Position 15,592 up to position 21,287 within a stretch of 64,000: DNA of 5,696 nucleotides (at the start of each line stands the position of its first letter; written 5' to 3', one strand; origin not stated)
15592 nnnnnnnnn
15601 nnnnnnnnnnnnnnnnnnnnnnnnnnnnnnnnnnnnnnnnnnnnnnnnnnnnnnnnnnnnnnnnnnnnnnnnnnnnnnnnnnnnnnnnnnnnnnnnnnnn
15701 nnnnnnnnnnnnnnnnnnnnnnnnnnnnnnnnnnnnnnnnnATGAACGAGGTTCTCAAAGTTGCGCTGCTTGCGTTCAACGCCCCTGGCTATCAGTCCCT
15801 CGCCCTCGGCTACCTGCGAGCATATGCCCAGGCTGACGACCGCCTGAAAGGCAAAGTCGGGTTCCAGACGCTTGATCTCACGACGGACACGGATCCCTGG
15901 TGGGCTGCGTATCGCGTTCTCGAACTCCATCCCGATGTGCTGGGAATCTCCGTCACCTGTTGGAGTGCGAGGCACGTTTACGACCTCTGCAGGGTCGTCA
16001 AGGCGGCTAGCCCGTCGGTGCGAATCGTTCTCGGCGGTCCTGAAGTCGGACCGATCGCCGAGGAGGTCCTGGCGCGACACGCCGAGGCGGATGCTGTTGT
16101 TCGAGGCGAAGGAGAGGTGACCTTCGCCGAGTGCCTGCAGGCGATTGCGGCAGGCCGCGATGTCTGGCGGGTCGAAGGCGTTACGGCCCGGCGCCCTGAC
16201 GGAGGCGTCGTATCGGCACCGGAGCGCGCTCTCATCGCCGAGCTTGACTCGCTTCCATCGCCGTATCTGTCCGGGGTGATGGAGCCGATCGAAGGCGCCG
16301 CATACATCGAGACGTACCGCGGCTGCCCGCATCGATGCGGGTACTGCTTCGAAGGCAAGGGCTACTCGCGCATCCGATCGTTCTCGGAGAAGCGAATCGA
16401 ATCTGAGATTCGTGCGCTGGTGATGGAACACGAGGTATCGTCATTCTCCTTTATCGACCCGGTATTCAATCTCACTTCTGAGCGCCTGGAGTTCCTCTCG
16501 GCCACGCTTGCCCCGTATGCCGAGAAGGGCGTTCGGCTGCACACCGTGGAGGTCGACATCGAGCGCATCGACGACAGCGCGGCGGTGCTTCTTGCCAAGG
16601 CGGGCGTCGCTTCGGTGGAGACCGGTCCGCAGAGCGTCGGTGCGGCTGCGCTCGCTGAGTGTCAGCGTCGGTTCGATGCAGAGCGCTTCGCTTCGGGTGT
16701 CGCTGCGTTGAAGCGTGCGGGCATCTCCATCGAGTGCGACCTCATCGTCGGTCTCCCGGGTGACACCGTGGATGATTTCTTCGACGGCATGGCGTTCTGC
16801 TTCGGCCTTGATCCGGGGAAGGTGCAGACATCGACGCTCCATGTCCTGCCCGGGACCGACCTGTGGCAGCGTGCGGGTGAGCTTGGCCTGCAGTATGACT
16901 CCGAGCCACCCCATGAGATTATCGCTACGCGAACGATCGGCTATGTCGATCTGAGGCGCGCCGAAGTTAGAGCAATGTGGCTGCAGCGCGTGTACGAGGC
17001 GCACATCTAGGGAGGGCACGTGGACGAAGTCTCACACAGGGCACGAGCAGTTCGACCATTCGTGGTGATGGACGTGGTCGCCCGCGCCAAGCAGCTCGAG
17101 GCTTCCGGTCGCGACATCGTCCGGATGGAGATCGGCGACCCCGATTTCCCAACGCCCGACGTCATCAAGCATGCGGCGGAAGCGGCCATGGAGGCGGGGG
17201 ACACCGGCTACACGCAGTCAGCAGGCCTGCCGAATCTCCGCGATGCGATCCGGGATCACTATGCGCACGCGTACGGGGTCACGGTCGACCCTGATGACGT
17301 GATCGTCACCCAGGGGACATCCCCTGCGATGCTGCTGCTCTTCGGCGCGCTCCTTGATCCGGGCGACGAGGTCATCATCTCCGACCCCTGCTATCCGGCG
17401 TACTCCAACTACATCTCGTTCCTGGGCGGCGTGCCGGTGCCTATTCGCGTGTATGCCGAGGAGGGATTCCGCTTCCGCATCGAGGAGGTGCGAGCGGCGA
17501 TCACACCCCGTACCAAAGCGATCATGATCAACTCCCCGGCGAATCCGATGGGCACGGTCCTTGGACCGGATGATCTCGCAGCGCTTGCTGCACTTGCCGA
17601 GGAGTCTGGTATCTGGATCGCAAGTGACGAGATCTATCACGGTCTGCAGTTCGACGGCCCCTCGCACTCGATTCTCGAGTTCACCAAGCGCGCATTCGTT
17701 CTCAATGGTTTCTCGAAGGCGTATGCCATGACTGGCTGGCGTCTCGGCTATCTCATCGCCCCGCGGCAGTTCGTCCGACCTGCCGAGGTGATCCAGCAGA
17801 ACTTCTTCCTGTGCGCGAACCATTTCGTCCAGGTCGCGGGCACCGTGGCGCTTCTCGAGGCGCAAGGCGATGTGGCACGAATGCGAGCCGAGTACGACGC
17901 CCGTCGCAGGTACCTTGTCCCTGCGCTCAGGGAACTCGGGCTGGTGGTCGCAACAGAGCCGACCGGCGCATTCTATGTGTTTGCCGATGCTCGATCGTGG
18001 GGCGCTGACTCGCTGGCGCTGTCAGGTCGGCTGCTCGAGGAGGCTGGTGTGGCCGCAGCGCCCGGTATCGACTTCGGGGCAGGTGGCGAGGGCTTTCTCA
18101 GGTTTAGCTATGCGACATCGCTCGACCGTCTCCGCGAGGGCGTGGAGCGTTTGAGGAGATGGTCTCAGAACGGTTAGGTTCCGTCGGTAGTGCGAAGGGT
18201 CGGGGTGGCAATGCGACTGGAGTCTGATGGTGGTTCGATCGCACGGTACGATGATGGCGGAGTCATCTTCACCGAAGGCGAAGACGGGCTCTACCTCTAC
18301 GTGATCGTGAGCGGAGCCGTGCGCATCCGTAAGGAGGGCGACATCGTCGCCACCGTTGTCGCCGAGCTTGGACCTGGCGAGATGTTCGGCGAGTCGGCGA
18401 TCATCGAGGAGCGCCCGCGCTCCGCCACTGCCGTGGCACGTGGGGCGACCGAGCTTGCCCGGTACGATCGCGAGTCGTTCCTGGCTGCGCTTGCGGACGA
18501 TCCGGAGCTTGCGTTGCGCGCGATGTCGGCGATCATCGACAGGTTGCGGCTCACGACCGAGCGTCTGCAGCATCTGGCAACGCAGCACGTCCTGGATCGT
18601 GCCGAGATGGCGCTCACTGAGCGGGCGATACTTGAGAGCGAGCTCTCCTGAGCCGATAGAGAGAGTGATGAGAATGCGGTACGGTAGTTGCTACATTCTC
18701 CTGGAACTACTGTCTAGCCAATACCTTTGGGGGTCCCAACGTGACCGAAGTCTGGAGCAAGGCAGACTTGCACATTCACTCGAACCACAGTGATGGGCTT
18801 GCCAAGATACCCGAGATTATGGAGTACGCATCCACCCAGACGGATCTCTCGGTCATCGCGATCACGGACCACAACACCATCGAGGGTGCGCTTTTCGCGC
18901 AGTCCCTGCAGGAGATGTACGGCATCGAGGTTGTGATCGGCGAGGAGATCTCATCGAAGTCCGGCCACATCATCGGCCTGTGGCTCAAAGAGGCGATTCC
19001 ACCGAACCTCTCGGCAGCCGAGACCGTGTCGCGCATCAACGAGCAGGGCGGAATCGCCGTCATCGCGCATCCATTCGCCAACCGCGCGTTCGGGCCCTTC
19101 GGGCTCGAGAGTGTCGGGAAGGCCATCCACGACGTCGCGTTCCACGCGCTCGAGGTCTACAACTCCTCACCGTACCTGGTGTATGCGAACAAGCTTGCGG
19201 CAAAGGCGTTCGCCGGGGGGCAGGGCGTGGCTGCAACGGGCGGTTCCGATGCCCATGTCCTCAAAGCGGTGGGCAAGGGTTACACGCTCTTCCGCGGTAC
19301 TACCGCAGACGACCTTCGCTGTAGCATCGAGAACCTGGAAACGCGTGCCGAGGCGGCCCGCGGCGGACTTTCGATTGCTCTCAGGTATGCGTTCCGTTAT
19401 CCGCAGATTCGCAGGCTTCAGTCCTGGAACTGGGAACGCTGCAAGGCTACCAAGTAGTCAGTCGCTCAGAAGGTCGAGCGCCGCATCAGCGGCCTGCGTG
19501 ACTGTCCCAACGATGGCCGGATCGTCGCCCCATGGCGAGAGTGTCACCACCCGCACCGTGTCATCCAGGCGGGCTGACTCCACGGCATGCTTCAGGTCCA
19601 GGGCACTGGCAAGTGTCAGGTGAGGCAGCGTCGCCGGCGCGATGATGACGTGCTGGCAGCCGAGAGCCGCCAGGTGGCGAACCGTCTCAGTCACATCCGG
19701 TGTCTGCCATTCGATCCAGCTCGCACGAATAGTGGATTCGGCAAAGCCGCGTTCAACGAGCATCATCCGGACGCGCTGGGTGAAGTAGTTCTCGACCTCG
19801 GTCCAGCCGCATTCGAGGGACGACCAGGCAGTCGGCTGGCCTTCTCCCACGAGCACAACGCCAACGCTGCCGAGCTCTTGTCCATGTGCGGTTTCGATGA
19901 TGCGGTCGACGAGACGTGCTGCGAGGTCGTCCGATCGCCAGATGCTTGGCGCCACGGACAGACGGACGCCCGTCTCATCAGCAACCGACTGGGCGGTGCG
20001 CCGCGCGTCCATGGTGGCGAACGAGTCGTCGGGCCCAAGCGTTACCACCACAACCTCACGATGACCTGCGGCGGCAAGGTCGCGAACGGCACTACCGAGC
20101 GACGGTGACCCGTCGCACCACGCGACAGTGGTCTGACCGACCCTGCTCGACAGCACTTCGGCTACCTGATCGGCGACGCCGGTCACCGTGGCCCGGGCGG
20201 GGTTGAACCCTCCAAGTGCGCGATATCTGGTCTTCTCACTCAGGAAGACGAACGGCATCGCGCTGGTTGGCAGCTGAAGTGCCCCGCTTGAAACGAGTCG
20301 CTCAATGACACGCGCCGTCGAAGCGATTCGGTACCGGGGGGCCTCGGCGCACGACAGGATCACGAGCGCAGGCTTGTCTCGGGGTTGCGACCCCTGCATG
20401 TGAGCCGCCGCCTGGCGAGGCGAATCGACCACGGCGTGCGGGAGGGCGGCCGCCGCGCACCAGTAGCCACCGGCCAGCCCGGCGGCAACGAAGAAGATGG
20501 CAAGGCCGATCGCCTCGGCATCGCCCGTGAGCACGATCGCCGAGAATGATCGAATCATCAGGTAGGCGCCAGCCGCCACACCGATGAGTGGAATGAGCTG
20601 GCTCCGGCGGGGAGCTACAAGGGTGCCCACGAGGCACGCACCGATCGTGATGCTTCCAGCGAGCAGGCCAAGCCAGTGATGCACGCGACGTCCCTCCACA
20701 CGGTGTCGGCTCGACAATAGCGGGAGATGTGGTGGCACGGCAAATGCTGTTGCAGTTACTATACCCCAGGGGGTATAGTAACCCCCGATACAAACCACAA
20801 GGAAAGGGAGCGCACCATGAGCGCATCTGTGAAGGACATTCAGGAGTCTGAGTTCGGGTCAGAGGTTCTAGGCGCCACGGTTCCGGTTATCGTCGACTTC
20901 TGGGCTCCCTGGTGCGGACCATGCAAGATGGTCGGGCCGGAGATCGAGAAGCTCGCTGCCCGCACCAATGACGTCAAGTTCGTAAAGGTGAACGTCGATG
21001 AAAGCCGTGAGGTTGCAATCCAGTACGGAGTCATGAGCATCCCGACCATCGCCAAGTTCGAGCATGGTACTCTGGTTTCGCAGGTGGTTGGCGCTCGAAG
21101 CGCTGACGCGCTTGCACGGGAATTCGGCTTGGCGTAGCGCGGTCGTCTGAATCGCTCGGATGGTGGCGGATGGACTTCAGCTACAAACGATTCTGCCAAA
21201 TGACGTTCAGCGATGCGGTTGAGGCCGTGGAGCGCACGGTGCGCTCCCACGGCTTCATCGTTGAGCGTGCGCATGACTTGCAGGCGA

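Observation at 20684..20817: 24-bp perfect palindrome occupying the spacer and -10 box of the trxA promoter (operator site 1)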

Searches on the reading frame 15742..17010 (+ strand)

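Call 47: search_protein_families(library=pfam, proteins=[window:15742-17010:+], max_evalue=0.000001)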
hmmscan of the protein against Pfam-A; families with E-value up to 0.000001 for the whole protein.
window:15742-17010:+ (422 aa): 2 families
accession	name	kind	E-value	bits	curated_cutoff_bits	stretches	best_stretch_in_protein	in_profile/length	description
PF04055.27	Radical_SAM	-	4.3e-17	63.2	29.5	1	189-347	1-160/166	Radical SAM superfamily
PF02310.24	B12-binding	-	9.5e-14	51.7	32.1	1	57-131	45-120/121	B12 binding domain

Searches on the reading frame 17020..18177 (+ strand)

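Call 47: search_protein_families(library=pfam, proteins=[window:17020-18177:+], max_evalue=0.000001)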
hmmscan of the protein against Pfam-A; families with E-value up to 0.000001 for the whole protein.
window:17020-18177:+ (385 aa): 4 families
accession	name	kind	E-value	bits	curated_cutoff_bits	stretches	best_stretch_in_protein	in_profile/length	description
PF00155.27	Aminotran_1_2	-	1.4e-62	212.5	19.7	1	32-378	2-361/361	Aminotransferase class I and II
PF01041.23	DegT_DnrJ_EryC1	-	2.3e-12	47.3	19.8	1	95-203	44-145/360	DegT/DnrJ/EryC1/StrS aminotransferase family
PF01212.27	Beta_elim_lyase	-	8.6e-09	35.6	27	1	45-203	11-168/288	Beta-eliminating lyase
PF01053.26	Cys_Met_Meta_PP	-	4.1e-07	29.3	27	1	98-204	75-174/381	Cys/Met metabolism PLP-dependent enzyme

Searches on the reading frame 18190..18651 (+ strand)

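Call 47: search_protein_families(library=pfam, proteins=[window:18190-18651:+], max_evalue=0.000001)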
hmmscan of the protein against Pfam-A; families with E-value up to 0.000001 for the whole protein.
window:18190-18651:+ (153 aa): 1 family
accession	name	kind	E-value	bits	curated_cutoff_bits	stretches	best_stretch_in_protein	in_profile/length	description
PF00027.35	cNMP_binding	-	2.5e-20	72.7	27.5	1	19-103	3-88/89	Cyclic nucleotide-binding domain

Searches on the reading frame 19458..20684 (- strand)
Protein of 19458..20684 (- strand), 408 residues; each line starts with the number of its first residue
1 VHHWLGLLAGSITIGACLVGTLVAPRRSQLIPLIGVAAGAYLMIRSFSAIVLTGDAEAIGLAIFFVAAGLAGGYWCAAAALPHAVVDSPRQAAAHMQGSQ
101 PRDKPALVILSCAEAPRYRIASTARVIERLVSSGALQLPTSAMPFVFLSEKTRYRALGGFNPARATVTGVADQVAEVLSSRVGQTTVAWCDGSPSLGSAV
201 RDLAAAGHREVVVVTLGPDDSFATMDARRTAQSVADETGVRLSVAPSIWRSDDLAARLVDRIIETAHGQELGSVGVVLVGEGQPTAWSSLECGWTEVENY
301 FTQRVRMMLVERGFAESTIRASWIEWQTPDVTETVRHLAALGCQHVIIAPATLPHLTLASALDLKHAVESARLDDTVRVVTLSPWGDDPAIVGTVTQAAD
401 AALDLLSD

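Call 12: search_protein_families(library=pfam, proteins=[window:19458-20684:-])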
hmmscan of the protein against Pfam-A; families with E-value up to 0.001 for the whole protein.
window:19458-20684:- (408 aa): 2 families
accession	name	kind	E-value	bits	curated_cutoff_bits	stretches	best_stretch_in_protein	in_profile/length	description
PF00762.24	Ferrochelatase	-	4.9e-09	36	27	1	149-350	53-263/317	Ferrochelatase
PF01903.22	CbiX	-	7.4e-08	33.1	22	1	310-395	19-104/106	CbiX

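Call 29: search_protein_families(library=ncbifam, proteins=[window:19458-20684:-], max_evalue=0.01)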
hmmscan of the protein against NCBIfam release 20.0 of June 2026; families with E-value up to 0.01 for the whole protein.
window:19458-20684:- (408 aa): 4 families
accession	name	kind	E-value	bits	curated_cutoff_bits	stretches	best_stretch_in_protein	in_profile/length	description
NF000689.1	PRK00035.2-1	equivalog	2.2e-06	26.9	408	1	169-264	214-309/311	ferrochelatase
TIGR00109.1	hemH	equivalog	3.5e-06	26.7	124.6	1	151-350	60-267/322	ferrochelatase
NF033198.0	F430_CfbA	equivalog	0.00092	19.2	120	1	313-397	28-118/122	sirohydrochlorin nickelochelatase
NF002090.2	PRK00923.1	subfamily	0.002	18.2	120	0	313-399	29-126/129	sirohydrochlorin nickelochelatase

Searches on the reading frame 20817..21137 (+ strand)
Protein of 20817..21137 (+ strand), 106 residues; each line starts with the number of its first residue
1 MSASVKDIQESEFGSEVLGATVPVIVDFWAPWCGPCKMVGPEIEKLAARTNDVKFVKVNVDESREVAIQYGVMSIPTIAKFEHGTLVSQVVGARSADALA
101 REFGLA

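Call 12: search_protein_families(library=pfam, proteins=[window:20817-21137:+])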
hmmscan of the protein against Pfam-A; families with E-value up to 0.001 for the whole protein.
window:20817-21137:+ (106 aa): 7 families
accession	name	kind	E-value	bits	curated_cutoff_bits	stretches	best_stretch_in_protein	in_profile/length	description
PF00085.26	Thioredoxin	-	8.2e-29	100.1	23.5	1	5-101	2-99/103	Thioredoxin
PF13098.12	Thioredoxin_2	-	2.2e-08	34.8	27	1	22-101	6-102/104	Thioredoxin-like domain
PF13905.12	Thioredoxin_8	-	2.2e-06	28.4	27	1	23-66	3-49/94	Thioredoxin-like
PF00578.27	AhpC-TSA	-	0.00012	22.5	26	1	19-65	25-72/124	AhpC/TSA family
PF08534.16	Redoxin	-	0.00014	22.1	26.6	1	23-65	30-75/148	Redoxin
PF14595.12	Thioredoxin_9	-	0.00038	20.8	25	1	28-84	48-107/129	Thioredoxin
PF13192.12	Thioredoxin_3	-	0.0005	20.5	24.8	1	31-78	8-53/76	Thioredoxin domain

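Call 29: search_protein_families(library=ncbifam, proteins=[window:20817-21137:+], max_evalue=0.01)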
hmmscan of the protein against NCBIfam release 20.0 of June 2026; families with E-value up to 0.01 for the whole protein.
window:20817-21137:+ (106 aa): 18 families
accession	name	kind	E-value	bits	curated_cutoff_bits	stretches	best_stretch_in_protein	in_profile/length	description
TIGR01068.1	thioredoxin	equivalog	5.8e-32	109.9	96.8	1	9-101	2-95/101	thioredoxin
NF008229.0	PRK10996.1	equivalog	3.9e-22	78.5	125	1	16-93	47-125/141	thioredoxin TrxC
NF047697.1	ThioredTrxAClost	equivalog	1.4e-19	70.2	140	1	7-92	3-89/105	thioredoxin TrxA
NF006898.0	PRK09381.1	equivalog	1.9e-19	70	138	1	1-99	1-100/109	thioredoxin TrxA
TIGR01126.1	pdi_dom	equivalog_domain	3.1e-17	62.8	107.2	1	9-100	2-98/105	protein disulfide-isomerase domain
TIGR01130.1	ER_PDI_fam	subfamily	4.2e-17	62.9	344.25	1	5-100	3-101/476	protein disulfide-isomerase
NF041202.1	StoA_CxxC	exception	7.1e-08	32.5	210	1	24-61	55-93/163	endospore biogenesis thiol-disulfide oxidoreductase StoA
TIGR00411.1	redox_disulf_1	equivalog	1.5e-07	31.4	92.75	1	28-99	6-74/82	MJ0307 family thioredoxin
NF002854.0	PRK03147.1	subfamily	5.2e-07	29.7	170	1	23-63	64-106/176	thiol-disulfide oxidoreductase ResA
TIGR00385.1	dsbE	subfamily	9.4e-07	28.6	123.15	1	16-70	58-110/173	DsbE family thiol:disulfide interchange protein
NF047696.1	ThlDiSintTplARhiz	equivalog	8.5e-06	25.7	230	1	24-63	100-141/219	thiol:disulfide interchange protein TlpA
NF045694.1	seleno_TsoB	exception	3.8e-05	22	805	1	20-78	473-540/572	rhodanese/DsbD fusion-like selenoprotein TsoB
NF011941.0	PRK15412.1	equivalog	6e-05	22.6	359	1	13-70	60-115/185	thiol:disulfide interchange protein DsbE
NF001419.0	PRK00293.1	subfamily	0.00013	20.7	330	1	20-99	476-565/574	protein-disulfide reductase DsbD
TIGR02187.2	PDO_seleno_TRX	equivalog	0.0002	20.8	185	1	28-99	135-202/209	protein disulfide oxidoreductase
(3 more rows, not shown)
